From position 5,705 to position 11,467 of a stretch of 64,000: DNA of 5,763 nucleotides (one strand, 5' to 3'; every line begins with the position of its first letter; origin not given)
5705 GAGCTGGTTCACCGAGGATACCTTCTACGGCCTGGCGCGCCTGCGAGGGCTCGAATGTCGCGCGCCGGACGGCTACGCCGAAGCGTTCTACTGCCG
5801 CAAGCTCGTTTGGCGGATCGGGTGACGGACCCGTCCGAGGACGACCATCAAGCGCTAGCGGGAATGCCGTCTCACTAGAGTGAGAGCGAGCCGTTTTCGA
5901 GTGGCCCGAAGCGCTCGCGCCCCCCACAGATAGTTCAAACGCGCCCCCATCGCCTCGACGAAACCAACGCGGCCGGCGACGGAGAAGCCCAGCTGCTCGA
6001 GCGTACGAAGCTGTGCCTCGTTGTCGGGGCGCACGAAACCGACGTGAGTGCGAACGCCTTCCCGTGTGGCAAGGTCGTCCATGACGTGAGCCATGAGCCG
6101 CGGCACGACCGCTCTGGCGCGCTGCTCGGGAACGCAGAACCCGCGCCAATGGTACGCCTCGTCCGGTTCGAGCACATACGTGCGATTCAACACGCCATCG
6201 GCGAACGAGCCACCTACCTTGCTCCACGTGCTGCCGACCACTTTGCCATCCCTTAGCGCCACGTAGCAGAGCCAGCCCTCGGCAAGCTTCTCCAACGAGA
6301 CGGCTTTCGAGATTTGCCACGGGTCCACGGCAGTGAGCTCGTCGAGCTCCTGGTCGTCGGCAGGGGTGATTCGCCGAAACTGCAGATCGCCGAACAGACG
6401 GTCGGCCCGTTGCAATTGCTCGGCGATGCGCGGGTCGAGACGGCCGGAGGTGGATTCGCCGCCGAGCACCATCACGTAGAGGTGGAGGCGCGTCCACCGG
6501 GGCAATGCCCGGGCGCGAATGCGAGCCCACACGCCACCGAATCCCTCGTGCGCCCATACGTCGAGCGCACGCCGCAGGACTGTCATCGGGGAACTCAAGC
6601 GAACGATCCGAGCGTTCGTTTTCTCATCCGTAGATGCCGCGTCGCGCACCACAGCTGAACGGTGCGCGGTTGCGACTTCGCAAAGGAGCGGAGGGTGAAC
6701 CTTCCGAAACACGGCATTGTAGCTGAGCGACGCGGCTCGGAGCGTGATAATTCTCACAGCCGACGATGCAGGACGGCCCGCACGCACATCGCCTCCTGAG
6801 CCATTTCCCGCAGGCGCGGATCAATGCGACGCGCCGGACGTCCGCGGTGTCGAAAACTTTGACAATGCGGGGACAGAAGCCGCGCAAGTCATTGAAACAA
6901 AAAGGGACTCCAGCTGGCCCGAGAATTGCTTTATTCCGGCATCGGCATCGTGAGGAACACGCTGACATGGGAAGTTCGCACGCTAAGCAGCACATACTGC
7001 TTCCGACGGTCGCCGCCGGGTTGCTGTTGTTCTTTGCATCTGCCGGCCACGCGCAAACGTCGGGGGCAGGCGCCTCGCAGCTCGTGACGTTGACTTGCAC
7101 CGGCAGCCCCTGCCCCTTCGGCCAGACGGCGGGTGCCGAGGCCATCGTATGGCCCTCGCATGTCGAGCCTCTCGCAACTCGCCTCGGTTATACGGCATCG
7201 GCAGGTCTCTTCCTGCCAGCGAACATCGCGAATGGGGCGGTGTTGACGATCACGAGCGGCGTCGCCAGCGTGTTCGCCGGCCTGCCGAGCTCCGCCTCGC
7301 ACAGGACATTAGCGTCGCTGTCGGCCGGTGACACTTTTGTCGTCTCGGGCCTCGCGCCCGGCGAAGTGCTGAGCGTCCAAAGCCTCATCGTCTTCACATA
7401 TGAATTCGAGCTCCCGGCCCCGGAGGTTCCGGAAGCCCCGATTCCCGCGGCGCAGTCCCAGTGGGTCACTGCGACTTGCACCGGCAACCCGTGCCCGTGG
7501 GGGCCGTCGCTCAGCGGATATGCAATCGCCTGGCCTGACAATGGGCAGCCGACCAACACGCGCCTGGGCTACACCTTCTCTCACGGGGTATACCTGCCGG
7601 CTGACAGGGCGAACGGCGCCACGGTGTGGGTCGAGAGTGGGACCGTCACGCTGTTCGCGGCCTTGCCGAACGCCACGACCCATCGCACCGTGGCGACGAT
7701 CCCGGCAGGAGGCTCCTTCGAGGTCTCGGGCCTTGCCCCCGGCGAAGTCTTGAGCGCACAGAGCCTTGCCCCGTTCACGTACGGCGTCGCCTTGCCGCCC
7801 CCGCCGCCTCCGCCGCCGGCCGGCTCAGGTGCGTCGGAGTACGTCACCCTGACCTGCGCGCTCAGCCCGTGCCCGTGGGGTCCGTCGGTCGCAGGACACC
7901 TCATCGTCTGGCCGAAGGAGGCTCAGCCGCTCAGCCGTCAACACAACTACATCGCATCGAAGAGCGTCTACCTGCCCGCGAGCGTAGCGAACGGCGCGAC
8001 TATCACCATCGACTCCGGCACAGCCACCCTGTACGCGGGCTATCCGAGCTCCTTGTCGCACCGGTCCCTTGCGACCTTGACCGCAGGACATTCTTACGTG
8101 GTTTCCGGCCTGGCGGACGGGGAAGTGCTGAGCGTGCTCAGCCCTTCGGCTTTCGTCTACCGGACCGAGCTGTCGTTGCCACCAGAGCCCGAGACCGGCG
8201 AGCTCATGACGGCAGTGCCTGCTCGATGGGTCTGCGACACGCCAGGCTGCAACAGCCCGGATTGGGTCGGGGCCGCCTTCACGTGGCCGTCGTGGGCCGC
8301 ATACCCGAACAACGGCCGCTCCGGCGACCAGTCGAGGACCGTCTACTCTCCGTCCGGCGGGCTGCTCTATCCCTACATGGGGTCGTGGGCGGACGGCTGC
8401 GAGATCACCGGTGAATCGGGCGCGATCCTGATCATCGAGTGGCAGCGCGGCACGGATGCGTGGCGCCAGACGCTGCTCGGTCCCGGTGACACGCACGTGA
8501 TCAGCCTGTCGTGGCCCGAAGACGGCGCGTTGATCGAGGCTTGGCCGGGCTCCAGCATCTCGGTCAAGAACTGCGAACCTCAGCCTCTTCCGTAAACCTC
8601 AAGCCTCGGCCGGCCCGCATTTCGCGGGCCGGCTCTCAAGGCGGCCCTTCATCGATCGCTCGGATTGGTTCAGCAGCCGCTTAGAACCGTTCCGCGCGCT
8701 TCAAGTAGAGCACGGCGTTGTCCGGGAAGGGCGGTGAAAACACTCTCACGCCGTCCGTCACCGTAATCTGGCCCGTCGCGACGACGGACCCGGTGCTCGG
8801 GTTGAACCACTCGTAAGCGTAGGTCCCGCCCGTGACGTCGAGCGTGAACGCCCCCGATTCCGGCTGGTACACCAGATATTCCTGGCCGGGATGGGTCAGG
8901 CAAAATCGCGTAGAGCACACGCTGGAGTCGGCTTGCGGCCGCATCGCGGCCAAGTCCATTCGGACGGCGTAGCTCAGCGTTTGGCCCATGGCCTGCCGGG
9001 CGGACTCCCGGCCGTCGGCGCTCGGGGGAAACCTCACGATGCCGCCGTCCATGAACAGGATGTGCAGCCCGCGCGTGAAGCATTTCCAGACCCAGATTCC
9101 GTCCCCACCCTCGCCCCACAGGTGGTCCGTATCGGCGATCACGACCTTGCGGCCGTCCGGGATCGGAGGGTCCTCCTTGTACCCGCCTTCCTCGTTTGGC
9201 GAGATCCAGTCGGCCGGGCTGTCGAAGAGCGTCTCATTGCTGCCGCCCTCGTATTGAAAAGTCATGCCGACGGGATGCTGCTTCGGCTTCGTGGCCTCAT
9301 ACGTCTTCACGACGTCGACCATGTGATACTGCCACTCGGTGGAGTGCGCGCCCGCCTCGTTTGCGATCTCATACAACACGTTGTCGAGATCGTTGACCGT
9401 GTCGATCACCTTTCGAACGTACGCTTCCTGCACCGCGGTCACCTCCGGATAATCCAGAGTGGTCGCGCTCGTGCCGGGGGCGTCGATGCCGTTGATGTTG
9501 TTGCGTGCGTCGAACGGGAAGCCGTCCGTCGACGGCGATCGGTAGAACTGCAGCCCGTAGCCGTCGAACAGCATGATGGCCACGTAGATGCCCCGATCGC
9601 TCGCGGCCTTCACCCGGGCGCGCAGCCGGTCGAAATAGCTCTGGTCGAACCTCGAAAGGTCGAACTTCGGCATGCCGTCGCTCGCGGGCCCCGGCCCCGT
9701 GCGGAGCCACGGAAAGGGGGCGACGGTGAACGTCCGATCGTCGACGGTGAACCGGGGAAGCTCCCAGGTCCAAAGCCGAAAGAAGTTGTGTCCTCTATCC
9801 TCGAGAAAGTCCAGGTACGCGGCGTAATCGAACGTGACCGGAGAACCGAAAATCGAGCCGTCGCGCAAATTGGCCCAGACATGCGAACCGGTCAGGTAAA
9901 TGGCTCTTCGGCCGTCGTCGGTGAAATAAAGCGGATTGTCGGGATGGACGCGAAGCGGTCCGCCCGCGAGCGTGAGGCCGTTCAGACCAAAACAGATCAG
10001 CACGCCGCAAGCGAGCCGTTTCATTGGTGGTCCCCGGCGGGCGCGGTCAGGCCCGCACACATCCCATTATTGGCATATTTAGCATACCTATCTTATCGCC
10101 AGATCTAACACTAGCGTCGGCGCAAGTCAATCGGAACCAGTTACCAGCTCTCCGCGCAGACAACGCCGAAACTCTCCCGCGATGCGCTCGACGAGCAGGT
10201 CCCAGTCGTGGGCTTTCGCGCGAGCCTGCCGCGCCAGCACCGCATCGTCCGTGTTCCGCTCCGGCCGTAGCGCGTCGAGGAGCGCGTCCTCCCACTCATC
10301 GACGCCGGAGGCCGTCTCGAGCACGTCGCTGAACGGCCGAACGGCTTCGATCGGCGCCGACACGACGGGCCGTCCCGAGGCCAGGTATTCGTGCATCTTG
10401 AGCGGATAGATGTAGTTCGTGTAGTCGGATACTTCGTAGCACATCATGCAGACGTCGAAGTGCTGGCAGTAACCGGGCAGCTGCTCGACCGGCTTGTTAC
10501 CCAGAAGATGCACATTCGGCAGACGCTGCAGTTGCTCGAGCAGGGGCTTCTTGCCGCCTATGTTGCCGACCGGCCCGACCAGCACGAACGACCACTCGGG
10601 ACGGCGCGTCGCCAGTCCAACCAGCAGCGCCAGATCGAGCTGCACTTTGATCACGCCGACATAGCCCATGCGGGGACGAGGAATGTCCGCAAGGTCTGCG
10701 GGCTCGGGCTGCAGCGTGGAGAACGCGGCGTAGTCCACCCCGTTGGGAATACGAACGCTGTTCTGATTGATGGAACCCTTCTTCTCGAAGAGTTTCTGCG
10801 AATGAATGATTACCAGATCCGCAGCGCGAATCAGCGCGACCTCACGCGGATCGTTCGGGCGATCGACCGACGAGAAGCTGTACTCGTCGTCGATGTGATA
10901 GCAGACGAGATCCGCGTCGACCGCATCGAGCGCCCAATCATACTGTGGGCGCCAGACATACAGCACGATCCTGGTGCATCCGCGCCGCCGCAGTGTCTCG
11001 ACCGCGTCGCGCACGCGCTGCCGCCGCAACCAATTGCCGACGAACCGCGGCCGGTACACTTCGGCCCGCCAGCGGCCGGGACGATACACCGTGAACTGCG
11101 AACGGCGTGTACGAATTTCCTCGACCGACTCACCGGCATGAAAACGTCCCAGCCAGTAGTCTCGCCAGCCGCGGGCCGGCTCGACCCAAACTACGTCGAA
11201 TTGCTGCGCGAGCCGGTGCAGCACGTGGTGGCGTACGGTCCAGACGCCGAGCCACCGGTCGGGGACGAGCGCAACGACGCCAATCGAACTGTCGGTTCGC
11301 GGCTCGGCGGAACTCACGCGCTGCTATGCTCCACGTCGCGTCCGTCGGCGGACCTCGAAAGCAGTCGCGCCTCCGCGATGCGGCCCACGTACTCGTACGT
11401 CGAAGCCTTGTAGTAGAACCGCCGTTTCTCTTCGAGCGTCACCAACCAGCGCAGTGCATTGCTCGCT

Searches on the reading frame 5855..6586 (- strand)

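Call 43: search_protein_families(library=ncbifam, proteins=[window:5855-6586:-], max_evalue=1e-12)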
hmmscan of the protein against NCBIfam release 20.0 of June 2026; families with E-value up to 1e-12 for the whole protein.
window:5855-6586:- (243 aa): 0 families

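Call 78: search_protein_families(library=pfam, proteins=[window:5855-6586:-], max_evalue=0.001)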
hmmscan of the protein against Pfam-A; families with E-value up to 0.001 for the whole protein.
window:5855-6586:- (243 aa): 1 family
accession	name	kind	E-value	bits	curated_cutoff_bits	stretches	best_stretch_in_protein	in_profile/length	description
PF00583.31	Acetyltransf_1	-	2.6e-05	24.9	20.7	1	88-201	14-116/116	Acetyltransferase (GNAT) family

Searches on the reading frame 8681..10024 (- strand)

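Call 43: search_protein_families(library=ncbifam, proteins=[window:8681-10024:-], max_evalue=1e-12)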
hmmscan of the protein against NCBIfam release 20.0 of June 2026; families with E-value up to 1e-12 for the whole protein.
window:8681-10024:- (447 aa): 0 families

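Call 78: search_protein_families(library=pfam, proteins=[window:8681-10024:-], max_evalue=0.001)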
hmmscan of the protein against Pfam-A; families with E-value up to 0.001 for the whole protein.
window:8681-10024:- (447 aa): 3 families
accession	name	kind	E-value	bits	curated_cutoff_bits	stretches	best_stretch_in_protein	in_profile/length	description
PF19815.4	DUF6298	-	4.7e-08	32.7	28.1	1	104-255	207-369/487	Family of unknown function (DUF6298)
PF00150.24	Cellulase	-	8.6e-05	22.6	23.5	1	63-242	21-146/272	Cellulase (glycosyl hydrolase family 5)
PF12904.13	Collagen_bind_2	-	0.00019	21.6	22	1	380-432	23-78/92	Putative collagen-binding domain of a collagenase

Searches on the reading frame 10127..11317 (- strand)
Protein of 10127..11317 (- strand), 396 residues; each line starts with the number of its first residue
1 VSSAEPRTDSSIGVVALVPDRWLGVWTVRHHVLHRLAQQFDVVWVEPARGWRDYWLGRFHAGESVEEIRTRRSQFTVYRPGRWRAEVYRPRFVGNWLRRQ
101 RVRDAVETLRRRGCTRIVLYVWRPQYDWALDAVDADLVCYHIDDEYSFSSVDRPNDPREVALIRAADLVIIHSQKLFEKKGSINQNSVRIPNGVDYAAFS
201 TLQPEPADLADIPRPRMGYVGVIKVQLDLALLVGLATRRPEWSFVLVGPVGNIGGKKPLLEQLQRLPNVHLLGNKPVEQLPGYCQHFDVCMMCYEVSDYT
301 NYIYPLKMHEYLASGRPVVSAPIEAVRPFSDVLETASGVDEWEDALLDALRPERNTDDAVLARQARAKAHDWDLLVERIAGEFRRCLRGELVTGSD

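Call 43: search_protein_families(library=ncbifam, proteins=[window:10127-11317:-], max_evalue=1e-12)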
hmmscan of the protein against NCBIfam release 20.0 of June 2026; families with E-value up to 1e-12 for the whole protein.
window:10127-11317:- (396 aa): 1 family
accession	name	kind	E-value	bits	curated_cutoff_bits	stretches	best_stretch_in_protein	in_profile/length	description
NF047676.1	TeichurnBiosyTuaH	equivalog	1.3e-32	113.1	550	1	158-379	151-380/384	teichuronic acid biosynthesis protein TuaH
